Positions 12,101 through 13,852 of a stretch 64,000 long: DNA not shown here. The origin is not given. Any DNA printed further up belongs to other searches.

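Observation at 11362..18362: Three-gene phospho-signalling / STAND module: FHA protein, Clp_N-atypical kinase fusion, Ser/Thr-kinase-NTPase-WD40 giant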

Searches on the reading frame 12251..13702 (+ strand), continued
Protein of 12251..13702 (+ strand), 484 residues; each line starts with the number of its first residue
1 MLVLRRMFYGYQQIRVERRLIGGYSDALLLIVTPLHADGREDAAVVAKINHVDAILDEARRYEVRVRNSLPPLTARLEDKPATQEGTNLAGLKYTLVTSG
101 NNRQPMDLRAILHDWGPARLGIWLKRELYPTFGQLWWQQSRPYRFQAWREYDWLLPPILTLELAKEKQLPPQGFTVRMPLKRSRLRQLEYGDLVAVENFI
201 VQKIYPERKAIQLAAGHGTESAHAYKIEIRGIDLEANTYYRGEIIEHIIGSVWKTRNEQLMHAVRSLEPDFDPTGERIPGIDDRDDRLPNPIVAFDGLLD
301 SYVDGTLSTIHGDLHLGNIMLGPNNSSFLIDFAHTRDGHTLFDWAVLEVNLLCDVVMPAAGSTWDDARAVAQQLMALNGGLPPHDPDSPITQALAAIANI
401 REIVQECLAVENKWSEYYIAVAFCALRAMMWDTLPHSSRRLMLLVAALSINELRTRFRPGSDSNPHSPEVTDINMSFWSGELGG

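Call 85: find_encoding_contigs(protein=P0247, flank=5000, max_places=2)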
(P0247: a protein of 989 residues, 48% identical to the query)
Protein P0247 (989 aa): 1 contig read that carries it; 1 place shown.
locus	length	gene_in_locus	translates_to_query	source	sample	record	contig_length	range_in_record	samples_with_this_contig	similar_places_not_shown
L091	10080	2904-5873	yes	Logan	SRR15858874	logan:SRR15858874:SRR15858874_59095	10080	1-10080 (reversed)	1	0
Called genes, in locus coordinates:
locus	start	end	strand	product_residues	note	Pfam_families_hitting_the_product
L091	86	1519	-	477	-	PF01266:DAO (weak), PF01494:FAD_binding_3, PF04820:Trp_halogenase (faint)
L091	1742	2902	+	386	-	PF01582:TIR (weak), PF08937:ThsB_TIR (weak), PF13676:TIR_2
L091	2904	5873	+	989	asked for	PF01656:CbiA (weak), PF02861:Clp_N, PF19974:TCAD9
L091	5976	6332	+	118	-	PF16697:Yop-YscD_cpl, PF00498:FHA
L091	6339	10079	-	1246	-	?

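Call 86: find_encoding_contigs(protein=P0279, flank=5000, max_places=2)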
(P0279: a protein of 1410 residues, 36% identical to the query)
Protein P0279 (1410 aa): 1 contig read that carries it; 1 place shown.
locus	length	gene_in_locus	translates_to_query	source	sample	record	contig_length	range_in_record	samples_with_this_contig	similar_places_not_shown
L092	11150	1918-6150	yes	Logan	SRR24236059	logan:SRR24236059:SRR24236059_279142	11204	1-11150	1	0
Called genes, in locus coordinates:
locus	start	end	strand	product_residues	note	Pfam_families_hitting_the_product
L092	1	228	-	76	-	?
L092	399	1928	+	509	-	PF01582:TIR, PF13676:TIR_2, PF14516:AAA_35, PF13401:AAA_22 (weak)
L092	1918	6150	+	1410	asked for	PF13191:AAA_16 (faint), PF14516:AAA_35, PF13749:HATPase_c_4, PF02861:Clp_N (faint), PF19974:TCAD9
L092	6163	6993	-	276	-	PF00069:Pkinase, PF07714:PK_Tyr_Ser-Thr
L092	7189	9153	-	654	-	PF00144:Beta-lactamase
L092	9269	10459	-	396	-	PF00162:PGK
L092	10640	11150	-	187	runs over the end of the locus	?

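Call 87: search_protein_families(library=pfam, proteins=[L091:6339-10079:-, L091:1742-2899:+, L091:5976-6329:+, L092:399-1925:+, L092:6163-6990:-], max_evalue=0.001)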
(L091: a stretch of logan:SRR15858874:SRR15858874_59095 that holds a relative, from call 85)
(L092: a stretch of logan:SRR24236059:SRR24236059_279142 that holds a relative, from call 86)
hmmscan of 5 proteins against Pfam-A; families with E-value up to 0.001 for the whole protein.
L091:6339-10079:- (1246 aa): 12 families
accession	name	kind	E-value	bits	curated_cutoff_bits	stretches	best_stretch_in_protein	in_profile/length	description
PF13424.12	TPR_12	-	2.3e-31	108.2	30.1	4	1027-1097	4-76/77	Tetratricopeptide repeat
PF13191.12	AAA_16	-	1.4e-19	71.7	32.6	1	327-520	2-164/167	AAA ATPase domain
PF00515.34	TPR_1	-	1.6e-18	66.1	27.8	0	1112-1136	7-31/34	Tetratricopeptide repeat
PF07719.23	TPR_2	-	8.3e-18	63.4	27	0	1112-1136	7-31/34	Tetratricopeptide repeat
PF17874.7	TPR_MalT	-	2.8e-15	56.9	45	2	1074-1183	9-117/336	MalT-like TPR region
PF13181.12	TPR_8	-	1.6e-13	50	25.7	0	1112-1136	7-31/34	Tetratricopeptide repeat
PF13374.12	TPR_10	-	2.9e-13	49.8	27.5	1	947-973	3-29/42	Tetratricopeptide repeat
PF13176.12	TPR_7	-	8.1e-11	41.6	27.9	0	1112-1135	5-28/36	Tetratricopeptide repeat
PF00211.25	Guanylate_cyc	-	1.8e-09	37.9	21.9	1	221-299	98-175/183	Adenylate and Guanylate cyclase catalytic domain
PF13428.12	TPR_14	-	3.6e-07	30.6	23.5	0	1112-1136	7-31/44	Tetratricopeptide repeat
PF13432.12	TPR_16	-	9.7e-05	23.2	32.7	1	1112-1172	3-57/65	Tetratricopeptide repeat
PF13401.12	AAA_22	-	0.00023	21.9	27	0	350-431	5-64/130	AAA domain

L091:1742-2899:+ (386 aa): 3 families
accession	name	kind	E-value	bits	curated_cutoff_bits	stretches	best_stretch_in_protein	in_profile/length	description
PF13676.11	TIR_2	-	4.9e-22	79.1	28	1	11-116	1-106/122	TIR domain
PF01582.25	TIR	-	3e-07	30.9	21.3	1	8-83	1-78/179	TIR domain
PF08937.16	ThsB_TIR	-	2.1e-06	28.5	21.2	1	12-87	1-85/100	Thoeris protein ThsB, TIR-like domain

L091:5976-6329:+ (118 aa): 2 families
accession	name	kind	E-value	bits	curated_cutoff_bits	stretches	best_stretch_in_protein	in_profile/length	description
PF00498.31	FHA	-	5.6e-16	59.2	20.7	1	38-107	1-67/67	FHA domain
PF16697.10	Yop-YscD_cpl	-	3.1e-12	47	33.2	1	38-115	19-92/94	Inner membrane component of T3SS, cytoplasmic domain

L092:399-1925:+ (509 aa): 7 families
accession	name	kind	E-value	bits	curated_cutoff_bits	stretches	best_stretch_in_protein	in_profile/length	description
PF14516.12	AAA_35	-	1.5e-92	310.4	27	1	183-504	2-330/331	AAA-like domain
PF13676.11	TIR_2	-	2.1e-20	73.9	28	1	9-128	1-113/122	TIR domain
PF01582.25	TIR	-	2.3e-08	34.5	21.3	1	9-102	4-96/179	TIR domain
PF13401.12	AAA_22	-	1.6e-07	32.1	27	1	214-334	8-113/130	AAA domain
PF13173.12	AAA_14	-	3.4e-05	24.3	27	1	213-281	4-72/129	AAA domain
PF13191.12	AAA_16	-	5.5e-05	24.2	32.6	1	203-314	15-143/167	AAA ATPase domain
PF01637.24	ATPase_2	-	0.00025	21.4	33.2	1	214-319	23-126/225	ATPase domain predominantly from Archaea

L092:6163-6990:- (275 aa): 4 families
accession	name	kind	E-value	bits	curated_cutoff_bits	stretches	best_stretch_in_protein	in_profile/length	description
PF00069.31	Pkinase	-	2.7e-44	152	31.7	1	14-226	1-212/263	Protein kinase domain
PF07714.23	PK_Tyr_Ser-Thr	-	1e-31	110.7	23.1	1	16-222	3-216/258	Protein tyrosine and serine/threonine kinase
PF17667.7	Pkinase_fungal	-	0.00018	20.8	24.1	1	116-201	290-383/387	Fungal protein kinase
PF14531.12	Kinase-like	-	0.00062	19.6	25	0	111-227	142-267/289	Kinase-like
